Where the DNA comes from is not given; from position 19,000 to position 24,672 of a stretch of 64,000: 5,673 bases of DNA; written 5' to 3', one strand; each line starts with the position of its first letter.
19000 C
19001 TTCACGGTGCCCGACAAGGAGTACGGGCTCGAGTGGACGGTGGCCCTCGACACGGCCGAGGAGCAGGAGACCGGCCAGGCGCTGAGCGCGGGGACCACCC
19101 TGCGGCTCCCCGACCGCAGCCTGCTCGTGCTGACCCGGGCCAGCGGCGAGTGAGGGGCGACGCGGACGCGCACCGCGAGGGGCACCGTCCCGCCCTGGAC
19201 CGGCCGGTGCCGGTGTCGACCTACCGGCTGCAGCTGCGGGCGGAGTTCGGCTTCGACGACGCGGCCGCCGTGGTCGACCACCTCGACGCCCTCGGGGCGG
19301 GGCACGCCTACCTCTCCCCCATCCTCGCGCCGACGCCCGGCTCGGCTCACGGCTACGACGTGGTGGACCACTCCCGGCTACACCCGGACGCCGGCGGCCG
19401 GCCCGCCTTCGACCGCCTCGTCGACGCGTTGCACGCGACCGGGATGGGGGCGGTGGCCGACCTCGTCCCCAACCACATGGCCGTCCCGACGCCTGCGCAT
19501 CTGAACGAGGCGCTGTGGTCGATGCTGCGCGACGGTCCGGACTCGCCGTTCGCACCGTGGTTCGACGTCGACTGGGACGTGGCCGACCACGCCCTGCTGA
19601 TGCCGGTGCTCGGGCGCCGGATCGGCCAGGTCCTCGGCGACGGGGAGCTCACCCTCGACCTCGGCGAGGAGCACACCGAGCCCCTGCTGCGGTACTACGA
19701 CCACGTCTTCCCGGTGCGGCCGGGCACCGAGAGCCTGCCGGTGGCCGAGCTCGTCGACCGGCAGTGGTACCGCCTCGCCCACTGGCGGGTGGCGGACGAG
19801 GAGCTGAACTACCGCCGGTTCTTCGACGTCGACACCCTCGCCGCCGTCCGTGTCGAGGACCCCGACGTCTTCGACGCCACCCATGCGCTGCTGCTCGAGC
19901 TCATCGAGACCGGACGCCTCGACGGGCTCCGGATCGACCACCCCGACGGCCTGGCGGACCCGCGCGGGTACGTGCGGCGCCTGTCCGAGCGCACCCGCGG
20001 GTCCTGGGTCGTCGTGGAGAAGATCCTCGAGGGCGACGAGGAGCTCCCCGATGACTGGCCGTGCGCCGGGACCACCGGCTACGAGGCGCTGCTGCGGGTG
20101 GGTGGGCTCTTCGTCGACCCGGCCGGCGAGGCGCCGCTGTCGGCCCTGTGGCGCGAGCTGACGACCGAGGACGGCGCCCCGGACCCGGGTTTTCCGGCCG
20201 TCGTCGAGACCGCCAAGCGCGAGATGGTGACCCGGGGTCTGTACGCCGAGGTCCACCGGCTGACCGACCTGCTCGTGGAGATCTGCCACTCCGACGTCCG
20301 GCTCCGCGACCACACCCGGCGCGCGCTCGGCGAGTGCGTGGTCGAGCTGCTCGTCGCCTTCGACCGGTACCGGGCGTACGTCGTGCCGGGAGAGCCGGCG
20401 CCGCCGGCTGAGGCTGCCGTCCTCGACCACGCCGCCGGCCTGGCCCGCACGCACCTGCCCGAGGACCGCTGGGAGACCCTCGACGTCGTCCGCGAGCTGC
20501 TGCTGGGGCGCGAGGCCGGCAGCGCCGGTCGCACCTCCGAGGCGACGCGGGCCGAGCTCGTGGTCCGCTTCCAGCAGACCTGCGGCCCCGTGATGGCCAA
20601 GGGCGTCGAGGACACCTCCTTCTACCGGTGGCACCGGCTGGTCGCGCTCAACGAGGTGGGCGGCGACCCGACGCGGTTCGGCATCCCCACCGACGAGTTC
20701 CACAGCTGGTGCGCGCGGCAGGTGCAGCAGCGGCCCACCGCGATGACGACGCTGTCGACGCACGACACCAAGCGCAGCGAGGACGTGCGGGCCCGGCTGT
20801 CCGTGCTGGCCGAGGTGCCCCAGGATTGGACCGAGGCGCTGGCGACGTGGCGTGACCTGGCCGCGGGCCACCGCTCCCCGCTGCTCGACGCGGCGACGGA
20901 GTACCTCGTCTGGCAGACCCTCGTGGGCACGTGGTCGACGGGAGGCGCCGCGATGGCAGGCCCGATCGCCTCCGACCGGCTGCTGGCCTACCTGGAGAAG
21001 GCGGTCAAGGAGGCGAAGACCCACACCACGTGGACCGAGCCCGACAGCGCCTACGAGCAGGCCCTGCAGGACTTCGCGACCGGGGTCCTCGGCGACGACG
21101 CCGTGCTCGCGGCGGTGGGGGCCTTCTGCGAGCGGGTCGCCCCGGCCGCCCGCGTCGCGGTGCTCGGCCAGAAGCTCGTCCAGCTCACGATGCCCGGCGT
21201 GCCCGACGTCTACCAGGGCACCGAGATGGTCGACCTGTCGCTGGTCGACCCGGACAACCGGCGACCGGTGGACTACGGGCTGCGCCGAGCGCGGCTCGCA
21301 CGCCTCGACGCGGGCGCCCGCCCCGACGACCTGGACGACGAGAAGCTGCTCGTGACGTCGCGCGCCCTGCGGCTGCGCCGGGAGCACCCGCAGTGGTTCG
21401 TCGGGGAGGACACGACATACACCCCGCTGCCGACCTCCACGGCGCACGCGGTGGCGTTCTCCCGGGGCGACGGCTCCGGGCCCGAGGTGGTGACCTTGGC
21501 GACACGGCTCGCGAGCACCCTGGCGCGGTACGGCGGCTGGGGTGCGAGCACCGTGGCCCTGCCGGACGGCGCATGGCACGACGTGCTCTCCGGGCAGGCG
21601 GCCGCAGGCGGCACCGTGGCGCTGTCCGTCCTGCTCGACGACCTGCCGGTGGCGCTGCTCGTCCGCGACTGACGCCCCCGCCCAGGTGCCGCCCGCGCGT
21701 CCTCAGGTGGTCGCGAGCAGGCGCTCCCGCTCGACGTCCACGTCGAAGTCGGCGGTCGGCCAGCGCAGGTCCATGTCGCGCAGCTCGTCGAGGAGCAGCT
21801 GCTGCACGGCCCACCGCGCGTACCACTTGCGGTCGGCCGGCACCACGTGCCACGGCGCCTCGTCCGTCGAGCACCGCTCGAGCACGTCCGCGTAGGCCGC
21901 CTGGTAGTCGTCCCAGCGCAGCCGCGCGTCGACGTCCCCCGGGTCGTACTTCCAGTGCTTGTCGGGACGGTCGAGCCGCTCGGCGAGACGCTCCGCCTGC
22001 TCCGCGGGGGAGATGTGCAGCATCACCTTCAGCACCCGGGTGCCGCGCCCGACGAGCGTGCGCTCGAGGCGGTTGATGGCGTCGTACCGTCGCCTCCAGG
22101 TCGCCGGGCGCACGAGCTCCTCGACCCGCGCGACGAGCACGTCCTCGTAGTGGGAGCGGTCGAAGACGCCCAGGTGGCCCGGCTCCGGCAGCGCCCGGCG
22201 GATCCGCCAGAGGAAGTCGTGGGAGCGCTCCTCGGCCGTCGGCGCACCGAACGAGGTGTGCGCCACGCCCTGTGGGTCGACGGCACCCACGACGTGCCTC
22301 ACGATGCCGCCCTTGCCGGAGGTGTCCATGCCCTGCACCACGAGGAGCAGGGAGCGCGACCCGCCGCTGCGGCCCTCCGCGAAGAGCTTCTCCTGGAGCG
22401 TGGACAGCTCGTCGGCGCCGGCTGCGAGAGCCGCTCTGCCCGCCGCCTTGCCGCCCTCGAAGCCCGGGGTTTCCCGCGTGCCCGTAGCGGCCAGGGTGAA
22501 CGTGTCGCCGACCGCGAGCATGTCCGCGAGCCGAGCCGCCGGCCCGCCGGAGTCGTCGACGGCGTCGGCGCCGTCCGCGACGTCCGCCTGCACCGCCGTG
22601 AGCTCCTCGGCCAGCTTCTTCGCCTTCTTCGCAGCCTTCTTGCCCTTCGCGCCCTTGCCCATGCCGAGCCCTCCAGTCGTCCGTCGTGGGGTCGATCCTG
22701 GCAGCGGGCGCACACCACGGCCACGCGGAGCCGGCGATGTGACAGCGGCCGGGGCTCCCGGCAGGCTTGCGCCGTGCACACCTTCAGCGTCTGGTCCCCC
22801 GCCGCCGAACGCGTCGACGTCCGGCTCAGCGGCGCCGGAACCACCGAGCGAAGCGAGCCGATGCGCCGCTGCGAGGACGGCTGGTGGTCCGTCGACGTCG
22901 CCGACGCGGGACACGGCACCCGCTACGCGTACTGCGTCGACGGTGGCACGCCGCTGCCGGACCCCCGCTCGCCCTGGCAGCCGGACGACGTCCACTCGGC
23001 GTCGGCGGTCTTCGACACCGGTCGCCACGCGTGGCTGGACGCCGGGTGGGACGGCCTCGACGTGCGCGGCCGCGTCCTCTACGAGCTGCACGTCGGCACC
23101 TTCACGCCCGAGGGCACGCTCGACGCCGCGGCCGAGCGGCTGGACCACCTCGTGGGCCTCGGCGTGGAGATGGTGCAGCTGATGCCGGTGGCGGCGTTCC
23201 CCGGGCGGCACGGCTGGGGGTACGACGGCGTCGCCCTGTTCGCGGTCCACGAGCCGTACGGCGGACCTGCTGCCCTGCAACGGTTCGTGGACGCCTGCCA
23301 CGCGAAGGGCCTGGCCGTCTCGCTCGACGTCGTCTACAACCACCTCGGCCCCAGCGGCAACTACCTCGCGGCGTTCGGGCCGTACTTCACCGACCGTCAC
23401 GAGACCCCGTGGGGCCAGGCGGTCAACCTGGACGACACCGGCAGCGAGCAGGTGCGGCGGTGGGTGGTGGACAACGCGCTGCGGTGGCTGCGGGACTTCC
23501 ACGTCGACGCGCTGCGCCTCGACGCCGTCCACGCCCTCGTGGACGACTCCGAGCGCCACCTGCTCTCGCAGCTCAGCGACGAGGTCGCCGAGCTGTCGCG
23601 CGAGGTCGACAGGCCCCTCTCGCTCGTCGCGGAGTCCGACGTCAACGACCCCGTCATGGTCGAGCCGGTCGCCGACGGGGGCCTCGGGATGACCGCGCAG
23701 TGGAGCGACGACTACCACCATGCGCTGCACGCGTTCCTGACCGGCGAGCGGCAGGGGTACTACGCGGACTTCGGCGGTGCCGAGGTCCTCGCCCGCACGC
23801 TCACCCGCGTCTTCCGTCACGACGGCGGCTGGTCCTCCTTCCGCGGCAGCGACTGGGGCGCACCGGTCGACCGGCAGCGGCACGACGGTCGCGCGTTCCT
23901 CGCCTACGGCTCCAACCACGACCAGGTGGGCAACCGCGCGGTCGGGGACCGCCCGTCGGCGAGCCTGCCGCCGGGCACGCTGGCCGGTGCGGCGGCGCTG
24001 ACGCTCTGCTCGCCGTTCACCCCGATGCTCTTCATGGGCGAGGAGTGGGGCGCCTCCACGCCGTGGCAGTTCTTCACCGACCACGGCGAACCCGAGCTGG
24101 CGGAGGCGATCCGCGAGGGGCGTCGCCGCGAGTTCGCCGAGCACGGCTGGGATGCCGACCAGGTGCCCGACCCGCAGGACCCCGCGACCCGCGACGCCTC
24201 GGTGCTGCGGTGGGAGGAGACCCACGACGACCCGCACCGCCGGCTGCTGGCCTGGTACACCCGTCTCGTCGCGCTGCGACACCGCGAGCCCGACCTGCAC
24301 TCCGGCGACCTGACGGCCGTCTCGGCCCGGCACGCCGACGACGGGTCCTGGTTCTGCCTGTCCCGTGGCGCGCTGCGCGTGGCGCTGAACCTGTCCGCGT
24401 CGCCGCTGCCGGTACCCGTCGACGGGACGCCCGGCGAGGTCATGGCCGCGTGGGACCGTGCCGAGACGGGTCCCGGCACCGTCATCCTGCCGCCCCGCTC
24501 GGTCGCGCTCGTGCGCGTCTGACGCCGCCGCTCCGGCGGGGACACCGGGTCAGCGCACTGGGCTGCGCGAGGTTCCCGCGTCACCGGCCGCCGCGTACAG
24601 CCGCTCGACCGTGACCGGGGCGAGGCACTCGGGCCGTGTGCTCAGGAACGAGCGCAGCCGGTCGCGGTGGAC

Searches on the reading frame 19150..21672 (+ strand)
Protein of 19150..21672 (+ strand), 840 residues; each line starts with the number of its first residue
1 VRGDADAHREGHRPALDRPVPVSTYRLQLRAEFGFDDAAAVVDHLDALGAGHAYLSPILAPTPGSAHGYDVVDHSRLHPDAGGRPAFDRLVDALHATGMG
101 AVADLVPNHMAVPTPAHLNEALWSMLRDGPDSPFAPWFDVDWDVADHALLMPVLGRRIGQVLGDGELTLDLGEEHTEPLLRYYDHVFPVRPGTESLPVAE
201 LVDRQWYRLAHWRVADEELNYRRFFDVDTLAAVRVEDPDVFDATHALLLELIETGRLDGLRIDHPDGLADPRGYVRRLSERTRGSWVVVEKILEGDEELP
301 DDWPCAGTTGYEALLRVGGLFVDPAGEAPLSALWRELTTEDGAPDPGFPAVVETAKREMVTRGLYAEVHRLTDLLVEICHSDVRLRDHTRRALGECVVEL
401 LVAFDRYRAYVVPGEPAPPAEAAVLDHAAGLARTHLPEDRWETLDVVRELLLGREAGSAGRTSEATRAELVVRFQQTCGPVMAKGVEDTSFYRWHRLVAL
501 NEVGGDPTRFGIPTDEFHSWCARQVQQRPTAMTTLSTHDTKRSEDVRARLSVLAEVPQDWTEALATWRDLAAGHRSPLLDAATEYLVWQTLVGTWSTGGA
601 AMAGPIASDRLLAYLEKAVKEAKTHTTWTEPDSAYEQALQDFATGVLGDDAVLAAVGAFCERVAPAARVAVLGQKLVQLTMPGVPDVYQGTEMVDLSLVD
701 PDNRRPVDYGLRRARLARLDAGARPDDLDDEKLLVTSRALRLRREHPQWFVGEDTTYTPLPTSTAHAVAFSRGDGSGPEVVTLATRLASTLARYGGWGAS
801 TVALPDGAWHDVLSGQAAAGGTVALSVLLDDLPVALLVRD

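Call 46: search_protein_families(library=pfam, proteins=[window:19150-21672:+], max_evalue=0.00001)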
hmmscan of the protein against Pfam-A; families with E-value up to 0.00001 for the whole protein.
window:19150-21672:+ (840 aa): 1 family
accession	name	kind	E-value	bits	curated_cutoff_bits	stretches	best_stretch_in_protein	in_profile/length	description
PF00128.31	Alpha-amylase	-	2.4e-13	50.6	22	1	42-264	25-189/446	Alpha amylase, catalytic domain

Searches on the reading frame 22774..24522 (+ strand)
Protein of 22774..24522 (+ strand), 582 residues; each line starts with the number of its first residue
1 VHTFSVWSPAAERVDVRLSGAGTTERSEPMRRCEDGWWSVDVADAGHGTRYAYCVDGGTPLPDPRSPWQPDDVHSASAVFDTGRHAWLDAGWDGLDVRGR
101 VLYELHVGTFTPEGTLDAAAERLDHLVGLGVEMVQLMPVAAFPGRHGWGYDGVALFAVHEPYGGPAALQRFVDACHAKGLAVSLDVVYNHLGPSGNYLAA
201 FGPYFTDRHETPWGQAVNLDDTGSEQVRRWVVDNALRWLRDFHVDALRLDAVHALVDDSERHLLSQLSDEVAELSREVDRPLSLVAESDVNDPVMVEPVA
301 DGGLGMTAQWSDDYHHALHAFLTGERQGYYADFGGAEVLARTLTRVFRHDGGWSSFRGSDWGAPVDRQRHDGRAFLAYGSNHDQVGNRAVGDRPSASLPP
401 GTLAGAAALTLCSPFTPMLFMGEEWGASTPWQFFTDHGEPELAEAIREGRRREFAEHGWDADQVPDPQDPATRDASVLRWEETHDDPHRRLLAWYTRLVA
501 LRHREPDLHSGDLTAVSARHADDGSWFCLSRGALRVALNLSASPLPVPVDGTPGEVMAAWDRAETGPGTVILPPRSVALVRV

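Call 46: search_protein_families(library=pfam, proteins=[window:22774-24522:+], max_evalue=0.00001)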
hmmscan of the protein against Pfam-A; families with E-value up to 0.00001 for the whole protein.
window:22774-24522:+ (582 aa): 3 families
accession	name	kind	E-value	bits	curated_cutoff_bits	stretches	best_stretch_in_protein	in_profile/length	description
PF11941.14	DUF3459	-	3e-17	63.2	22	1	494-579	1-89/90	Domain of unknown function (DUF3459)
PF00128.31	Alpha-amylase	-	5.1e-17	62.7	22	1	113-195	15-96/446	Alpha amylase, catalytic domain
PF02922.24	CBM_48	-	5.1e-10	40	22.4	1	3-58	14-71/83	Carbohydrate-binding module 48 (Isoamylase N-terminal domain)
